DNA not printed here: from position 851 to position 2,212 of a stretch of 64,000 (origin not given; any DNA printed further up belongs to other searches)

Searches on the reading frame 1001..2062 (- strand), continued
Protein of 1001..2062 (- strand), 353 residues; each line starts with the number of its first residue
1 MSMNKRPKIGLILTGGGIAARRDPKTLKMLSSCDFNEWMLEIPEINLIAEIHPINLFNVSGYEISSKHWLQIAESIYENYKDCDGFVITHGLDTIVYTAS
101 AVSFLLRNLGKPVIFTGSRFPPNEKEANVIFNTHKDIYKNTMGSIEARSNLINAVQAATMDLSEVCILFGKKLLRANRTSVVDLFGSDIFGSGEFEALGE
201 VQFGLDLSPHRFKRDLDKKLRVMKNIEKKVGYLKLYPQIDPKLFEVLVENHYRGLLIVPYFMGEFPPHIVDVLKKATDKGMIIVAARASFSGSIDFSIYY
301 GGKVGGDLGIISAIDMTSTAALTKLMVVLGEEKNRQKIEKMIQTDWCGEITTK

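Call 36: predict_structure(alignment_id=A3)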
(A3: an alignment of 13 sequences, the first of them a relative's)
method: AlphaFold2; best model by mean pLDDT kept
length: 364 residues; sequences in the alignment: 13
mean_pLDDT: 76.3   pTM: 0.69
mean pLDDT of the five models: 76.3, 74.9, 74.2, 72.0, 67.1
residues with pLDDT >= 90: 109; 70-90: 135; 50-70: 83; < 50: 37
segments of 3 or more residues with pLDDT < 50: 1-3, 252-256, 285-295, 348-364
pLDDT, mean of each block of 10 residues (from residue 1): 53 68 82 80 84 80 68 84 64 78 85 84 91 89 89 93 94 95 93 94 97 92 90 96 83 49 70 76 48 49 64 66 71 69 54 41 32
secondary structure, 60 per line:
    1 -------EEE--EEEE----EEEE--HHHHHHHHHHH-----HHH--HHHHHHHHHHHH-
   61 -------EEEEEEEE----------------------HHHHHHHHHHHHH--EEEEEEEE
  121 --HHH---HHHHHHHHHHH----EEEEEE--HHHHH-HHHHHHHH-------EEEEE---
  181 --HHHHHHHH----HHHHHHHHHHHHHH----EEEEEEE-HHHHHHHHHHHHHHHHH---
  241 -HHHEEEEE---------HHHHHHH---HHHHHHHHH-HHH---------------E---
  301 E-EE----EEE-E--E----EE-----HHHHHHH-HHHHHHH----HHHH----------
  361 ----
elements in order: E8-10 E13-16 E21-24 H27-37 H48-59 E68-75 H98-110 E113-120 H129-139 E144-149 H152-156 H158-165 E173-177 H183-190 H195-208 E213-219 H221-237 E245-249 H259-265 H269-277 E309-311 H328-334 H336-342 H347-350

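Call 38: fold_search(model_id=the predicted structure, library=pdb)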
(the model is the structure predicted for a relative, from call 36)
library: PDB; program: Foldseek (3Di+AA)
matches with E <= 10: 1425; with E <= 0.001: 125
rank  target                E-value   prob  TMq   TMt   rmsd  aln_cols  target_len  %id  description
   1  6efn                  8.3e-14  1.00  0.44  0.42  14.5       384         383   20  Structure of a RiPP maturase, SkfB (released 2018-10-24)
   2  5v1s_A                3.3e-12  1.00  0.51  0.44  14.3       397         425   18  Crystal structure of Streptococcus suis SuiB bound to S-adenosylmethionine (released 2017-08-30)
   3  7vob                  5.7e-12  1.00  0.47  0.52  10.0       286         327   16  The crystal structure of a Radical SAM Enzyme BlsE involved in the Biosynthesis of Blasticidin S (released 2022-05-04)
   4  5v1q_A                5.7e-12  1.00  0.45  0.39  14.7       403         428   15  Crystal structure of Streptococcus suis SuiB (released 2017-08-30)
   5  5v1q_B                6.1e-12  1.00  0.48  0.41  14.7       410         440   15  Crystal structure of Streptococcus suis SuiB (released 2017-08-30)
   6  5v1t_A                9.3e-12  1.00  0.49  0.42  14.4       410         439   16  Crystal structure of Streptococcus suis SuiB bound to precursor peptide SuiA (released 2017-08-30)
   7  5v1s_B                1.4e-11  1.00  0.45  0.39  15.6       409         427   17  Crystal structure of Streptococcus suis SuiB bound to S-adenosylmethionine (released 2017-08-30)
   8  5why_A                1.6e-11  1.00  0.44  0.39  19.8       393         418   18  Structural Insights into Thioether Bond Formation in the Biosynthesis of Sactipeptides (released 2017-07-26)
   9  5why_B                1.8e-11  1.00  0.44  0.38  19.9       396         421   18  Structural Insights into Thioether Bond Formation in the Biosynthesis of Sactipeptides (released 2017-07-26)
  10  9dfn                  4.5e-10  1.00  0.49  0.61  12.1       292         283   18  X-ray crystal structure of the second viperin-like enzyme from Trichoderma virens with bound CTP and SAM (released 2025-02-19)
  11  4k39_A                1.3e-09  1.00  0.45  0.45  14.3       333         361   16  Native anSMEcpe with bound AdoMet and Cp18Cys peptide (released 2013-05-08)
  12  9dfu                  1.3e-09  1.00  0.51  0.65  11.8       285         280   18  X-ray crystal structure of the second Viperin-like enzyme from T. virens variant F40H with bound CTP and SAM (released 2025-02-19)
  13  4k38_B                1.3e-09  1.00  0.43  0.43  13.7       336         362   14  Native anSMEcpe with bound AdoMet and Kp18Cys peptide (released 2013-05-08)
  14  4k37_A                1.7e-09  1.00  0.45  0.45  14.1       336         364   15  Native anSMEcpe with bound AdoMet (released 2013-05-08)
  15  5wgg_A                3.1e-09  1.00  0.43  0.36  19.8       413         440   17  Structural Insights into Thioether Bond Formation in the Biosynthesis of Sactipeptides (released 2017-07-26)
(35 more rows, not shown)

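Call 45: search_protein_families(library=ncbifam, proteins=[P0014, P0017], max_evalue=0.01)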
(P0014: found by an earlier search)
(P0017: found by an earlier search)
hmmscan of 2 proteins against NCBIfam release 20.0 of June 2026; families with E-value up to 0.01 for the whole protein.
P0014 (400 aa): 53 families (the best 25 are shown)
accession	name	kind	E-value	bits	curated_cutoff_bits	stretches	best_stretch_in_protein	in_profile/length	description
TIGR03977.1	rSAM_pair_HxsC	equivalog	3.9e-25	88.3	267.9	1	67-239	24-195/292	His-Xaa-Ser system radical SAM maturase HxsC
NF012164.0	AlbA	equivalog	3.6e-24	85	850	1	70-352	115-397/442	subtilosin maturase AlbA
TIGR04053.2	TIGR04053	equivalog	3.2e-22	79.3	395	1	70-236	10-175/366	TIGR04053 family radical SAM/SPASM domain-containing protein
TIGR04303.1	GeoRSP_rSAM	equivalog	5.6e-21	75.4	400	1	66-282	3-207/325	GeoRSP system radical SAM/SPASM protein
TIGR04055.1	rSAM_NirJ2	equivalog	4.3e-20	72.5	500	2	70-236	2-163/326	putative heme d1 biosynthesis radical SAM protein NirJ2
TIGR04250.1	SCM_rSAM_ScmE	equivalog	7e-20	71.2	400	1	71-265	6-194/358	SynChlorMet cassette radical SAM/SPASM protein ScmE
TIGR04545.1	rSAM_ahbD_hemeb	equivalog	8.8e-20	71.4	500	2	70-235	2-163/339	heme b synthase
TIGR04082.1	rSAM_for_selen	equivalog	2e-18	66.5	350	1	70-226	201-351/516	thio(seleno)oxazole modification radical SAM maturase SbtM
TIGR04054.1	rSAM_NirJ1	equivalog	2.1e-16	59.6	650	1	61-253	29-213/387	putative heme d1 biosynthesis radical SAM protein NirJ1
TIGR02109.1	PQQ_syn_pqqE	equivalog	8.9e-16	57.8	381.35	1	74-361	13-303/358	pyrroloquinoline quinone biosynthesis protein PqqE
NF050035.1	rSAM_WgK_link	exception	2.1e-15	56.6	650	1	73-231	14-168/367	radical SAM/SPASM peptide maturase WgkB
NF045574.1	sacti_mat_StsB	exception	3.3e-15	55.9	625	1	68-235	96-257/466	StsB family radical SAM/SPASM domain sactipeptide maturase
NF038283.1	viperin_w_prok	equivalog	4.6e-15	55.5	180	1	69-227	3-170/281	viperin family antiviral radical SAM protein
TIGR04546.1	rSAM_ahbC_deAc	equivalog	6.4e-15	54.8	650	1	67-253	38-216/390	12,18-didecarboxysiroheme deacetylase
TIGR04051.1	rSAM_NirJ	equivalog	6.6e-15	54.9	515.45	1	70-237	4-166/354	heme d1 biosynthesis radical SAM protein NirJ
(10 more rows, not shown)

P0017 (182 aa): 0 families

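Call 48: find_homologous_proteins(query=A1, max_evalue=1e-20)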
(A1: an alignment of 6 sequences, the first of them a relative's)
Query A1 (6 sequences) (400 aa, profile of the alignment): 11 proteins with E <= 1e-20 among 6644 candidates.
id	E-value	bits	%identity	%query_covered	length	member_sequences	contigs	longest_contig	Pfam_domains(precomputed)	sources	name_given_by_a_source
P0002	8.3e-210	715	54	100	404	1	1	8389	PF13186.12,PF04055.28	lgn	-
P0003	7.3e-208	709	58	98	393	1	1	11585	PF13186.12,PF04055.28,PF13353.12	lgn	-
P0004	2.3e-204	697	52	99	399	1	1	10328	PF13186.12,PF04055.28,PF13353.12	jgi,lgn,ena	-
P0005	1.4e-202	691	49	97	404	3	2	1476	PF13186.12,PF04055.28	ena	-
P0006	2.1e-194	664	48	99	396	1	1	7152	PF04055.28,PF13353.12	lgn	-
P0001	1.2e-185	635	100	91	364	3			PF13186.12,PF04055.28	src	-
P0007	1.9e-24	105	28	66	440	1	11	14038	PF13186.12,PF04055.28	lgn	-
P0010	4.9e-23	100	26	82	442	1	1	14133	PF13186.12,PF04055.28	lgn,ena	-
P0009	6.5e-23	100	25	83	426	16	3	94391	PF13186.12,PF04055.28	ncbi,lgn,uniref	ncbi:radical SAM/SPASM domain-containing protein [Enterococcus durans]|uniref:radical SAM/SPASM doma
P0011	3.0e-21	94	27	65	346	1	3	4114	PF13186.12,PF04055.28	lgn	-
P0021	9.1e-21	93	29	76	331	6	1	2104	PF13186.12,PF04055.28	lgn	-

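Call 50: find_encoding_contigs(protein=P0009, flank=4000, max_places=1)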
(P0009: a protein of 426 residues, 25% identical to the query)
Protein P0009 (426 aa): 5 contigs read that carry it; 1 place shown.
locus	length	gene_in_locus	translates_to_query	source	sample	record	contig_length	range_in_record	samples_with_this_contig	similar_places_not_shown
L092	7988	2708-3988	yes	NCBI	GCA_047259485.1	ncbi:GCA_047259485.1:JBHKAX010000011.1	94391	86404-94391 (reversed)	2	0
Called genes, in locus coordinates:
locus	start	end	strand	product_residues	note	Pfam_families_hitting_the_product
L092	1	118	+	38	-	?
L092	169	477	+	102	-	PF12650:DUF3784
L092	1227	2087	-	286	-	PF21259:Rgg_C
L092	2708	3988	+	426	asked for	PF04055:Radical_SAM, PF13186:SPASM (weak)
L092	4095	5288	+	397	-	PF05977:MFS_3, PF07690:MFS_1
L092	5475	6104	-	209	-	PF01381:HTH_3, PF07022:Phage_CI_repr (weak), PF12844:HTH_19, PF13560:HTH_31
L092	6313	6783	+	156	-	-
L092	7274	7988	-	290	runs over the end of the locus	PF21259:Rgg_C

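Call 51: find_encoding_contigs(protein=P0007, flank=4000, max_places=1)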
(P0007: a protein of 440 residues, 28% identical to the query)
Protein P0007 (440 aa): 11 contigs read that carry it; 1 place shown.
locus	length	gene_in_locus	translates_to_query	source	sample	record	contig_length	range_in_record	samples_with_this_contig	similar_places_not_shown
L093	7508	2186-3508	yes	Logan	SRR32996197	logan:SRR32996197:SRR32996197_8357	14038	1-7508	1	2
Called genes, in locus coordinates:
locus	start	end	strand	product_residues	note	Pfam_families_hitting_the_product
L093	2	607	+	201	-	?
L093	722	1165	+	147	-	-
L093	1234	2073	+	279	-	PF13483:Lactamase_B_3, PF12706:Lactamase_B_2 (weak)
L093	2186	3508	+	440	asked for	PF04055:Radical_SAM, PF13186:SPASM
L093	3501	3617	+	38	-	-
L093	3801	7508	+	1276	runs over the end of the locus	PF00004:AAA, PF00089:Trypsin (weak), PF13365:Trypsin_2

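Call 52: find_encoding_contigs(protein=P0010, flank=4000, max_places=1)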
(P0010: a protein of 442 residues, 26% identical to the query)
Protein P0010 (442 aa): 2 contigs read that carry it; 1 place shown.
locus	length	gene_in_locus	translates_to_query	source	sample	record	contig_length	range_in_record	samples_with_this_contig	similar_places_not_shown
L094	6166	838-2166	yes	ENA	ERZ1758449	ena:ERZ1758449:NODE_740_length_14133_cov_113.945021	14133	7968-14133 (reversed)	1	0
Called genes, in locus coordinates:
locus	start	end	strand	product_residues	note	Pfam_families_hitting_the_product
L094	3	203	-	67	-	?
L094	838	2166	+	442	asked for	PF04055:Radical_SAM, PF13186:SPASM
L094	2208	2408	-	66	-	-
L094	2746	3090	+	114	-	PF05973:Gp49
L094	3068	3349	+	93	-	PF13744:HTH_37, PF13560:HTH_31 (weak), PF01381:HTH_3 (weak)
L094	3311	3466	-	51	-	-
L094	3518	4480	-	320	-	PF13677:MotB_plug, PF00691:OmpA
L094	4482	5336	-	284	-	PF20560:MotA_N, PF01618:MotA_ExbB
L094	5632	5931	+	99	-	PF04316:FlgM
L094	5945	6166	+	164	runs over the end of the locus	PF05130:FlgN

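Call 60: search_solved_structures(query=A5, max_evalue=1, show_alignments=2)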
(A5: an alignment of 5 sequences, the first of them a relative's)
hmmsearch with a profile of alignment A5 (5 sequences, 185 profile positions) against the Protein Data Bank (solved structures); distinct sequences matched with E-value up to 1: 12.
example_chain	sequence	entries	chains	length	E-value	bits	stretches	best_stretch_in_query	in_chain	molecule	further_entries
2khz_A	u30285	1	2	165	1e-05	28.6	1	44-119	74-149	c-Myc-responsive protein Rcl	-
4fyh_A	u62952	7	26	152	1.7e-05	27.9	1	43-119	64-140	Deoxyribonucleoside 5'-monophosphate N-glycosidase | 2'-deoxynucleoside 5'-phosphate N-hydrolase 1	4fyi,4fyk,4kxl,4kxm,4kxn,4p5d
2klh_A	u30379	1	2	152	2.1e-05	27.7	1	44-119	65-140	c-Myc-responsive protein Rcl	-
8qhq_A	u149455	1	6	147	0.00056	23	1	44-96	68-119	2'-deoxynucleoside 5'-phosphate N-hydrolase 1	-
8rps_C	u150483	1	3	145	0.00067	22.7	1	44-96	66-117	2'-deoxynucleoside 5'-phosphate N-hydrolase 1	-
9da1_A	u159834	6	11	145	0.00078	22.5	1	44-96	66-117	5-hydroxymethyl-dUMP N-hydrolase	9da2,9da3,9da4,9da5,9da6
8os9_A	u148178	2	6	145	0.00078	22.5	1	44-96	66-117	2'-deoxynucleoside 5'-phosphate N-hydrolase 1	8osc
9i3q_A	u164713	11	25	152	0.00078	22.5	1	44-97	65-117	5-hydroxymethyl-dUMP N-hydrolase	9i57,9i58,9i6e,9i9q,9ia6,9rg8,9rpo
8qhr_A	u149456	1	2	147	0.00081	22.5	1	44-96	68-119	2'-deoxynucleoside 5'-phosphate N-hydrolase 1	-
8rpt_B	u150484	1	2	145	0.00081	22.4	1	44-96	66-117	2'-deoxynucleoside 5'-phosphate N-hydrolase 1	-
4p5e_A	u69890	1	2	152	0.00083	22.4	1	44-97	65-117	2'-deoxynucleoside 5'-phosphate N-hydrolase 1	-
8rqd_C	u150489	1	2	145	0.0011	22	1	44-96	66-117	2'-deoxynucleoside 5'-phosphate N-hydrolase 1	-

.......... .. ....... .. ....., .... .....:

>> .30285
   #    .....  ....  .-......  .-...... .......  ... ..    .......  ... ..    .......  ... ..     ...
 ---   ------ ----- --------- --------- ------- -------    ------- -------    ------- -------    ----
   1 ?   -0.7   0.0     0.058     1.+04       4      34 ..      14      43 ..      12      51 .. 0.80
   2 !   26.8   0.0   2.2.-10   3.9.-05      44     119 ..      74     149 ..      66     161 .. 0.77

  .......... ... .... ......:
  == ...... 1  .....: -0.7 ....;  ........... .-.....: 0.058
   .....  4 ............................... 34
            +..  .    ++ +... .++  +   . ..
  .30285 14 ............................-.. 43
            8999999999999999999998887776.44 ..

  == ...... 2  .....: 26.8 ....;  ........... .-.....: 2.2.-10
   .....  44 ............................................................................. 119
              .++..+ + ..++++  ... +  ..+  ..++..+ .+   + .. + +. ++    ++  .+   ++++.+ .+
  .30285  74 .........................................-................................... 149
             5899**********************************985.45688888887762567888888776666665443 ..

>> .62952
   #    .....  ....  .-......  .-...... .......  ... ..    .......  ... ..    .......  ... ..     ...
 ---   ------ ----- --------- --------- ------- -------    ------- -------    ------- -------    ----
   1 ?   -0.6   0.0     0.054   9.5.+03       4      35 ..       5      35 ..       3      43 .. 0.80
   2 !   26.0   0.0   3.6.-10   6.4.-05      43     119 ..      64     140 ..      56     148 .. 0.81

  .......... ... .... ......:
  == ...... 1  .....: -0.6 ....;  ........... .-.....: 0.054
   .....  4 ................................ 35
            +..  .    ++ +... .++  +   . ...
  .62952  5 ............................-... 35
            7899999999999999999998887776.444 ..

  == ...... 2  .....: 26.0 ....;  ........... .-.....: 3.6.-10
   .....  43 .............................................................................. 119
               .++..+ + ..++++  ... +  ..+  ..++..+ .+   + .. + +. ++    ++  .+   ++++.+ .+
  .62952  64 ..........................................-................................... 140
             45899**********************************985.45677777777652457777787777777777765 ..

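Call 61: find_homologous_proteins(query=A5, max_evalue=0.001)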
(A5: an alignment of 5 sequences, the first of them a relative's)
Query A5 (5 sequences) (182 aa, profile of the alignment): 13 proteins with E <= 0.001 among 3754 candidates.
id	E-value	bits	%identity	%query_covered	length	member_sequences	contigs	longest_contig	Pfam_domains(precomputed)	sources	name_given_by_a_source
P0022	1.0e-106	373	79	98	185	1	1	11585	-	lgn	-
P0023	4.0e-105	367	77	98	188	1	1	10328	-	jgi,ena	-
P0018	5.8e-105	367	99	100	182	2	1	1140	-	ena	-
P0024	7.5e-104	363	74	100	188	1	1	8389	-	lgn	-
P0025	6.8e-101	354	84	99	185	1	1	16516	-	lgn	-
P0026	9.5e-100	350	67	98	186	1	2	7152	-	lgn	-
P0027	6.5e-99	347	75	99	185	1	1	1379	-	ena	-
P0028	2.7e-92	326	76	99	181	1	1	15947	-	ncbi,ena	-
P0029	3.9e-56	208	49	98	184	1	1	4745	-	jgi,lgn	jgi:hypothetical protein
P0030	1.4e-53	199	43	100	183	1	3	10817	-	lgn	-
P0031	5.8e-53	197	48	98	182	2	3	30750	-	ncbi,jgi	-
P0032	1.6e-52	196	42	97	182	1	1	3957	-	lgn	-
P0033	6.4e-52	194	51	84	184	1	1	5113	-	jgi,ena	-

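Call 62: find_encoding_contigs(protein=P0025, flank=7000, max_places=1)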
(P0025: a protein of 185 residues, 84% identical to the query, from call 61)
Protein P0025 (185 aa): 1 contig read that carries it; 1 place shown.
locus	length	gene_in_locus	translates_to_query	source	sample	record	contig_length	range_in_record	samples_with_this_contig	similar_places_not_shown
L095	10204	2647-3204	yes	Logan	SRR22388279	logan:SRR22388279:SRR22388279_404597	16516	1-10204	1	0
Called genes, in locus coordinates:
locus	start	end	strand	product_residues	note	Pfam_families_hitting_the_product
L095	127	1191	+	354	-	PF00710:Asparaginase, PF17763:Asparaginase_C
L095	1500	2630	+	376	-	PF04055:Radical_SAM, PF13186:SPASM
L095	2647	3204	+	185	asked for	-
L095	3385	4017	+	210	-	-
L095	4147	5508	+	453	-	PF21760:SecD_1st, PF22599:SecDF_P1_head, PF00873:ACR_tran (weak), PF02355:SecD_SecF_C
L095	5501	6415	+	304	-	PF02355:SecD_SecF_C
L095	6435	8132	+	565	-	PF01368:DHH, PF02272:DHHA1, PF17768:RecJ_OB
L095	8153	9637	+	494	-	PF13328:HD_4, PF01966:HD, PF04607:RelA_SpoT, PF02824:TGS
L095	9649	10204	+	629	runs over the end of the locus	PF01336:tRNA_anti-codon, PF00152:tRNA-synt_2, PF04073:tRNA_edit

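Call 63: find_encoding_contigs(protein=P0028, flank=7000, max_places=1)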
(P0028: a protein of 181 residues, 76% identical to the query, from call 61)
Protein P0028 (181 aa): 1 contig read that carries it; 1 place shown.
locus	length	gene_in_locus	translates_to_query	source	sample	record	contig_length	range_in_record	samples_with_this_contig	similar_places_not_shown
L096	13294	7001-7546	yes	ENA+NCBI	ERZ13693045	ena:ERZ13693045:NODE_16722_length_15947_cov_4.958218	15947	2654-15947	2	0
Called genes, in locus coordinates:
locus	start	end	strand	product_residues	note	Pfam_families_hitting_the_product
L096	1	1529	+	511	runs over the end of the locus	PF13541:ChlI, PF00158:Sigma54_activat (faint), PF01078:Mg_chelatase, PF07728:AAA_5, PF00493:MCM (weak), PF13335:Mg_chelatase_C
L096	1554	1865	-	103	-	-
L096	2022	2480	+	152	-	PF14584:DUF4446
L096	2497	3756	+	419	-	PF11258:DUF3048, PF17479:DUF3048_C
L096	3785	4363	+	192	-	-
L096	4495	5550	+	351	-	PF00710:Asparaginase, PF17763:Asparaginase_C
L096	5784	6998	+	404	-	PF04055:Radical_SAM, PF13186:SPASM (weak)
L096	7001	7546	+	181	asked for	-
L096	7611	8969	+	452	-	PF21760:SecD_1st, PF22599:SecDF_P1_head, PF00873:ACR_tran (weak), PF02355:SecD_SecF_C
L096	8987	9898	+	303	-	PF02355:SecD_SecF_C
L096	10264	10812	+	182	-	PF01725:Ham1p_like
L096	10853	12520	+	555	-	PF01368:DHH, PF02272:DHHA1, PF17768:RecJ_OB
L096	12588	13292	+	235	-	?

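Call 64: find_encoding_contigs(protein=P0031, flank=7000, max_places=1)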
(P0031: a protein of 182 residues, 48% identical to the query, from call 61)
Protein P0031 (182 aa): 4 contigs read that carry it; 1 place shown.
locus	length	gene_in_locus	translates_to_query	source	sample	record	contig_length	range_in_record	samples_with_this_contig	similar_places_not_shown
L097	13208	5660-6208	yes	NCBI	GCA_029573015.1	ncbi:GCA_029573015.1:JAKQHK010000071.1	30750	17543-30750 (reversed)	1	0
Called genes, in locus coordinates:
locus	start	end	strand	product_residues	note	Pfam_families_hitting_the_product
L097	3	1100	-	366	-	?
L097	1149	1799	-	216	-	PF01936:NYN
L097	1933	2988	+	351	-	-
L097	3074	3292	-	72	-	-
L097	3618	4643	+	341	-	-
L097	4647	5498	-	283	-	PF01978:TrmB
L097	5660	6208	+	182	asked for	-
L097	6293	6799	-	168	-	PF00072:Response_reg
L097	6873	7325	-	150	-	-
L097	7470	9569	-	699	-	PF23446:LysM1_NFP_LYK (faint), PF01476:LysM (weak), PF23473:LysM3_LYK4_5 (faint), PF01476:LysM, PF13399:LytR_C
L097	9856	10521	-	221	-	-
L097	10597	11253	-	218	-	-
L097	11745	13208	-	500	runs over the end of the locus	-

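Call 65: find_encoding_contigs(protein=P0030, flank=7000, max_places=1)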
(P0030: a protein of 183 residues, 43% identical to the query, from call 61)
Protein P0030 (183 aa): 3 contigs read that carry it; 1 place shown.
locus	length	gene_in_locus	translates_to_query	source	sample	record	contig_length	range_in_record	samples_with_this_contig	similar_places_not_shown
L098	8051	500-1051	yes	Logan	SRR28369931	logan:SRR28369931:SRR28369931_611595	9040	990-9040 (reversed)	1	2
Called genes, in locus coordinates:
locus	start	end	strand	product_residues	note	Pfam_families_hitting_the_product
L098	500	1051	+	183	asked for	-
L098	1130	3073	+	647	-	PF00932:LTD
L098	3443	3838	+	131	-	PF11969:DcpS_C, PF01230:HIT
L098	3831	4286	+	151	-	PF02367:TsaE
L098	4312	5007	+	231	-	PF00814:TsaD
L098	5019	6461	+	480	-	PF12849:PBP_like_2 (faint), PF09587:PGA_cap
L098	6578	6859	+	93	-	PF09587:PGA_cap (weak)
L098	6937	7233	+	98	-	-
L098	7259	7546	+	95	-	-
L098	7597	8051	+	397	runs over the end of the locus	-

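Call 78: search_protein_representatives(alignment_id=A6)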
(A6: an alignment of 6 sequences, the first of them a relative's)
Query: 6 sequences, 401 profile positions. Proteins with E-value up to 0.001 (for the whole library): 26504; up to 1e-10: 7792; up to 1e-30: 63. The best 150 are listed.
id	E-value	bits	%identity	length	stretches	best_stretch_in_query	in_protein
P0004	8.3e-205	696.9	-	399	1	5-400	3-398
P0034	1.4e-48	182.4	-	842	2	71-367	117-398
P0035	2.9e-45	171.5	-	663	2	71-366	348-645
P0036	1.5e-41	159.3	-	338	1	72-363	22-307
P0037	7.8e-38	147.0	-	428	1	69-398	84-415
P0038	3.2e-37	145.0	-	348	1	71-365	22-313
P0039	3.7e-36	141.5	-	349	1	71-393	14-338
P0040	8.4e-36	140.3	-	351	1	70-362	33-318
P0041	3.2e-35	138.5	-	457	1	68-365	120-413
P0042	8.3e-35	137.1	-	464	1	74-370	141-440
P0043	1.9e-34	135.9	-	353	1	77-381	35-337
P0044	3.0e-34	135.2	-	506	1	70-377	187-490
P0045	4.3e-34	134.7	-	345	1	73-395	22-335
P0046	5.0e-34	134.5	-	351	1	70-371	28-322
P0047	6.7e-34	134.1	-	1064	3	38-270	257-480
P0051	1.9e-33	132.6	-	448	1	33-365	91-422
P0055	3.3e-33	131.8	-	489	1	7-372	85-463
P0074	4.8e-32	128.0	-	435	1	13-378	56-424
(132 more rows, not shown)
